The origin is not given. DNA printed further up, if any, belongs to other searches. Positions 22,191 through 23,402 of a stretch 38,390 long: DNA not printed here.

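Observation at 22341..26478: Class III RNR operon carrying its own thiol redox relay: NrdD fused to a glutaredoxin-like domain and followed by a NADPH-motif-less thioredoxin-reductase-like flavoprotein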

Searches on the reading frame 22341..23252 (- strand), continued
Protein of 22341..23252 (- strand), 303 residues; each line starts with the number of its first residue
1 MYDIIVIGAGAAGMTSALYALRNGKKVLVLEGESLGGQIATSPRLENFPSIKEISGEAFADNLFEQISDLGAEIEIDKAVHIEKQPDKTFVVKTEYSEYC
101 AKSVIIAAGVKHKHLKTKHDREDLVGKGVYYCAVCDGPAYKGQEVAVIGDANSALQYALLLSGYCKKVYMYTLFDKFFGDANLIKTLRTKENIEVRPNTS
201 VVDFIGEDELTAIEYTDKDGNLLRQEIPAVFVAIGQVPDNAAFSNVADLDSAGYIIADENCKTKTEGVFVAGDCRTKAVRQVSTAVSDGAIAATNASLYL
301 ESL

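Call 40: get_annotated_region(hit=H1, flank=5000)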
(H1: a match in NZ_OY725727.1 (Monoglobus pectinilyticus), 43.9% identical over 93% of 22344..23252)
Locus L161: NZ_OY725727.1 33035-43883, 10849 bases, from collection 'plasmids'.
description: Monoglobus pectinilyticus strain Ruminococcaceae species TSDC17.2-1.2 plasmid 3, complete sequence
organism: Monoglobus pectinilyticus (NCBI taxid 1981510)
taxonomy: Bacteria; Bacillota; Clostridia; Monoglobales; Monoglobaceae; Monoglobus; Monoglobus pectinilyticus
host: -; source: -; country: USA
typing (MOB-suite, as given by PLSDB): non-mobilizable
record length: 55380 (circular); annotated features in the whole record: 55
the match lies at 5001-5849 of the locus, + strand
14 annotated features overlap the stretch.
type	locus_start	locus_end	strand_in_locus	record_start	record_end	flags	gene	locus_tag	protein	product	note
CDS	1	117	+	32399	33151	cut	truA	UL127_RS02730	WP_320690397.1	tRNA pseudouridine(38-40) synthase TruA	GO:0006400 - tRNA modification [Evidence IEA]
CDS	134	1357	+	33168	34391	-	-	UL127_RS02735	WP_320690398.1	DUF5711 family protein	-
CDS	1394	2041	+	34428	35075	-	-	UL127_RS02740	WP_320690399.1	CvpA family protein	-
CDS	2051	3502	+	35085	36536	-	rho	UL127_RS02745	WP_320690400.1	transcription termination factor Rho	GO:0006353 - DNA-templated transcription termination [Evidence IEA]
CDS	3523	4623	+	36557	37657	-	-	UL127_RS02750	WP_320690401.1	polysaccharide deacetylase family protein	GO:0005975 - carbohydrate metabolic process [Evidence IEA]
CDS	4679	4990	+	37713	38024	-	trxA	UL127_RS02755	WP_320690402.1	thioredoxin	-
CDS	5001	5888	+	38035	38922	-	-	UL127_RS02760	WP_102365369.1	FAD-dependent oxidoreductase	-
CDS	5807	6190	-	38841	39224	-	-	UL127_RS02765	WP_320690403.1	hypothetical protein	-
CDS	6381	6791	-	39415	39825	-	-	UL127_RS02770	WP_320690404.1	VOC family protein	-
CDS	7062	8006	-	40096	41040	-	-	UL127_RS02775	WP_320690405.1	alpha/beta fold hydrolase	-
CDS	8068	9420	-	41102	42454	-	-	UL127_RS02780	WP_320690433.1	MATE family efflux transporter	GO:0006855 - xenobiotic transmembrane transport [Evidence IEA]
CDS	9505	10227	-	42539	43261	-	-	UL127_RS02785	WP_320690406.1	hypothetical protein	-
CDS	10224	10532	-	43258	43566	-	-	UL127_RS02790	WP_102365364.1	hypothetical protein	-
CDS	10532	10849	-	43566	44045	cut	-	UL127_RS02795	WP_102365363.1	hypothetical protein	-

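Call 41: search_solved_structures(query=L161:5001-5885:+, show_alignments=3, max_evalue=1e-25)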
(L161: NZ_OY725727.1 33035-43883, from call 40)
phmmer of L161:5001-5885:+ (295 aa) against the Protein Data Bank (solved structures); distinct sequences matched with E-value up to 1e-25: 47.
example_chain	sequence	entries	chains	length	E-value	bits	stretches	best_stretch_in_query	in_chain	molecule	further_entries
5uth_A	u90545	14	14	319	4.4e-71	242.7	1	2-294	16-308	Thioredoxin reductase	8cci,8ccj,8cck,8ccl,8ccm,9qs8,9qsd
5uwy_A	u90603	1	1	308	2.2e-70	240.4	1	1-293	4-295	Thioredoxin reductase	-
5mh4_A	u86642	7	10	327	4.2e-68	232.9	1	2-293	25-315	Thioredoxin reductase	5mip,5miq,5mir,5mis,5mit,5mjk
4zn0_A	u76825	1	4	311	8.5e-68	231.9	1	1-294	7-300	Thioredoxin reductase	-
7aaw_A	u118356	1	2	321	7.5e-67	228.8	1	1-294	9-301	Thioredoxin reductase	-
4gcm_A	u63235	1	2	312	1.1e-66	228.2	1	2-294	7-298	Thioredoxin reductase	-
9xub_A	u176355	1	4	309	3.2e-65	223.4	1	3-293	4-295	Thioredoxin reductase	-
2a87_A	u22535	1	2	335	4.2e-65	223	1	3-293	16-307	Thioredoxin reductase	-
2q7v_A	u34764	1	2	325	2.1e-62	214.2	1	2-294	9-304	Thioredoxin reductase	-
2q0k_A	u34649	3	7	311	2.2e-60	207.5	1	1-294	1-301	Thioredoxin reductase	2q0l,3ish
1fl2_A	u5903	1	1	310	3.8e-58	200.2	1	2-294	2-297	ALKYL HYDROPEROXIDE REDUCTASE SUBUNIT F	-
6bwt_A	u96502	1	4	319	1e-57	198.8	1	4-294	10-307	Thioredoxin reductase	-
7jyp_A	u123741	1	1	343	1.3e-57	198.5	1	2-293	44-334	Thioredoxin reductase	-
4o5q_A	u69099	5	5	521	1.8e-57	198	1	2-294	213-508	Alkyl hydroperoxide reductase subunit F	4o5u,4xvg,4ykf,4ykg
31lc_A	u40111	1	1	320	1.2e-56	195.3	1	5-294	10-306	Thioredoxin reductase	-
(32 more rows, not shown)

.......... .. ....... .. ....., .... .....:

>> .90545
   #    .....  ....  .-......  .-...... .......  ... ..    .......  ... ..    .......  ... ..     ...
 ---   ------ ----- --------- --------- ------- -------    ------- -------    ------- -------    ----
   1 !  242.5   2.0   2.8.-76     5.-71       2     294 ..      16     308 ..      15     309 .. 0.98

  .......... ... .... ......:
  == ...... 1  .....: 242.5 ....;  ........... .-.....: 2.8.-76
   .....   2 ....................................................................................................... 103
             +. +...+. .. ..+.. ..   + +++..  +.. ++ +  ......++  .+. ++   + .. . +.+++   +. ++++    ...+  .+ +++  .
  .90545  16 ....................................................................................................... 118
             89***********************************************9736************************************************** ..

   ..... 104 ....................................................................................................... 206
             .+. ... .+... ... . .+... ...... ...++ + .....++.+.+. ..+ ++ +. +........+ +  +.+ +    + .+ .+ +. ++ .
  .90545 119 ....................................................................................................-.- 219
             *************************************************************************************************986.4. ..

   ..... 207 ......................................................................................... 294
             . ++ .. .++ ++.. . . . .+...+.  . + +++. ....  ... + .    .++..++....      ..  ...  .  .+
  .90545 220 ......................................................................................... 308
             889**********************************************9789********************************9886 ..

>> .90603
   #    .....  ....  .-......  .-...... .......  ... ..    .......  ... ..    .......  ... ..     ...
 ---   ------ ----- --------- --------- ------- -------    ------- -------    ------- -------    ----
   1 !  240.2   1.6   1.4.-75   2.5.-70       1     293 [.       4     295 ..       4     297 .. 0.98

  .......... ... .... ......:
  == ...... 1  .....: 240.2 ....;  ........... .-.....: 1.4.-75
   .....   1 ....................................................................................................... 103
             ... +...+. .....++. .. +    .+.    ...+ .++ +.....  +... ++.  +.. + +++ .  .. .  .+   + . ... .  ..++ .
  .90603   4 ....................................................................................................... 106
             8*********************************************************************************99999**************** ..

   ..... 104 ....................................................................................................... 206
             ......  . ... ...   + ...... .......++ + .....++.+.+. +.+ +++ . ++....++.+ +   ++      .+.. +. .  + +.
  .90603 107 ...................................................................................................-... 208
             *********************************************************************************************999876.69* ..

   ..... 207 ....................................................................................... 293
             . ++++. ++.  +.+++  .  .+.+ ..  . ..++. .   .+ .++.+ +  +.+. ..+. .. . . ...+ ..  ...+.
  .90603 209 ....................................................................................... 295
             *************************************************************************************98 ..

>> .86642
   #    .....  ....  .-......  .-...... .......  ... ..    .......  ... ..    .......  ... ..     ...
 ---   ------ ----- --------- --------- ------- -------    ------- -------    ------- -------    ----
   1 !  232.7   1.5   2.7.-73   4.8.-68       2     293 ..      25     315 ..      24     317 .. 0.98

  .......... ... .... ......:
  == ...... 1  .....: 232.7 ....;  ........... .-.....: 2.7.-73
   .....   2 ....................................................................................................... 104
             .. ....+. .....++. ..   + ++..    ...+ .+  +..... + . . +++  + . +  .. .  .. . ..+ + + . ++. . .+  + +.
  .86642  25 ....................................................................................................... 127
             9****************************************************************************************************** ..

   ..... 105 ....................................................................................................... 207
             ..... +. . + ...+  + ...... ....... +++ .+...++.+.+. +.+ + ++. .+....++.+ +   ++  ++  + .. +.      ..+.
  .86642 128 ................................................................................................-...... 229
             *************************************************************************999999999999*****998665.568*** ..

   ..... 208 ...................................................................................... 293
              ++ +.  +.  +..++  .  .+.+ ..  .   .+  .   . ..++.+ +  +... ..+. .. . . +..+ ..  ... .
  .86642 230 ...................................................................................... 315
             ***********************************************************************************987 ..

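Call 44: find_encoding_contigs(protein=P0121, flank=4000, max_places=8)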
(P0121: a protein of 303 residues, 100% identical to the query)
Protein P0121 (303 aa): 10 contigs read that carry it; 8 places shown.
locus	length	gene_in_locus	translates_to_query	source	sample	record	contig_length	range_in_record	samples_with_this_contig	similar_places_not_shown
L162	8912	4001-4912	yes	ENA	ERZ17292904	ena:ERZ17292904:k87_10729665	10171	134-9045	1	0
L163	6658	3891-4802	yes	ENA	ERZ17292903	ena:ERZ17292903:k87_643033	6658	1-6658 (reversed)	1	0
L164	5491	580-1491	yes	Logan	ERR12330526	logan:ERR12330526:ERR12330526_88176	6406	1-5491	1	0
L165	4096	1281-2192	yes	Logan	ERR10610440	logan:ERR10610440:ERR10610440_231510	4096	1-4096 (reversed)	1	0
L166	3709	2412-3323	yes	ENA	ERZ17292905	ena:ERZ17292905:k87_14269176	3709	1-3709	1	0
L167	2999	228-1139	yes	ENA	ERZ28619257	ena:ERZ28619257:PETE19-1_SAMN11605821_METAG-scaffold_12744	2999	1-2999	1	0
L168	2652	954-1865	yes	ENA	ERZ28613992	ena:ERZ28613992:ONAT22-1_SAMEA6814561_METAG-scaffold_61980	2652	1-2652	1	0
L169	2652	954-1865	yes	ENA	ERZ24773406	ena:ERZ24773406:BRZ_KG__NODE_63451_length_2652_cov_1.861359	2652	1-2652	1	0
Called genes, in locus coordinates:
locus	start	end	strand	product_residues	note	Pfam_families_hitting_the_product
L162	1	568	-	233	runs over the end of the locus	?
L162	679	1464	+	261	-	PF13353:Fer4_12, PF04055:Radical_SAM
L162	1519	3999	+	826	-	PF03477:ATP-cone, PF13597:NRDD, PF00462:Glutaredoxin (weak)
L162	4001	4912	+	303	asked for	PF00070:Pyr_redox (faint), PF00890:FAD_binding_2, PF01266:DAO (weak), PF03486:HI0933_like (weak), PF07992:Pyr_redox_2, PF12831:FAD_oxidored, PF13450:NAD_binding_8 (weak), PF13738:Pyr_redox_3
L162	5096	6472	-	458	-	PF01120:Alpha_L_fucos, PF14871:GHL6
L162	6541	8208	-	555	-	PF00512:HisKA, PF02518:HATPase_c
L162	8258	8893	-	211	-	PF00072:Response_reg, PF00486:Trans_reg_C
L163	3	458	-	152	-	?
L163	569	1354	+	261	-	PF13353:Fer4_12, PF04055:Radical_SAM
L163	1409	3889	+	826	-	PF03477:ATP-cone, PF13597:NRDD, PF00462:Glutaredoxin (weak)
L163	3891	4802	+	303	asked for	PF00070:Pyr_redox (faint), PF00890:FAD_binding_2, PF01266:DAO (weak), PF03486:HI0933_like (weak), PF07992:Pyr_redox_2, PF12831:FAD_oxidored, PF13450:NAD_binding_8 (weak), PF13738:Pyr_redox_3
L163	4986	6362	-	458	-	PF01120:Alpha_L_fucos, PF14871:GHL6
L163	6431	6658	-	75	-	?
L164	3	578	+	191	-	?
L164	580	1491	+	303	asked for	PF00070:Pyr_redox (faint), PF00890:FAD_binding_2, PF01266:DAO (weak), PF03486:HI0933_like (weak), PF07992:Pyr_redox_2, PF12831:FAD_oxidored, PF13450:NAD_binding_8 (weak), PF13738:Pyr_redox_3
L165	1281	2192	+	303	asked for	PF00070:Pyr_redox (faint), PF00890:FAD_binding_2, PF01266:DAO (weak), PF03486:HI0933_like (weak), PF07992:Pyr_redox_2, PF12831:FAD_oxidored, PF13450:NAD_binding_8 (weak), PF13738:Pyr_redox_3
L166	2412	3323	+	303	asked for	PF00070:Pyr_redox (faint), PF00890:FAD_binding_2, PF01266:DAO (weak), PF03486:HI0933_like (weak), PF07992:Pyr_redox_2, PF12831:FAD_oxidored, PF13450:NAD_binding_8 (weak), PF13738:Pyr_redox_3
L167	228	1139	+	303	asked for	PF00070:Pyr_redox (faint), PF00890:FAD_binding_2, PF01266:DAO (weak), PF03486:HI0933_like (weak), PF07992:Pyr_redox_2, PF12831:FAD_oxidored, PF13450:NAD_binding_8 (weak), PF13738:Pyr_redox_3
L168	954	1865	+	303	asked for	PF00070:Pyr_redox (faint), PF00890:FAD_binding_2, PF01266:DAO (weak), PF03486:HI0933_like (weak), PF07992:Pyr_redox_2, PF12831:FAD_oxidored, PF13450:NAD_binding_8 (weak), PF13738:Pyr_redox_3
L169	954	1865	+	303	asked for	PF00070:Pyr_redox (faint), PF00890:FAD_binding_2, PF01266:DAO (weak), PF03486:HI0933_like (weak), PF07992:Pyr_redox_2, PF12831:FAD_oxidored, PF13450:NAD_binding_8 (weak), PF13738:Pyr_redox_3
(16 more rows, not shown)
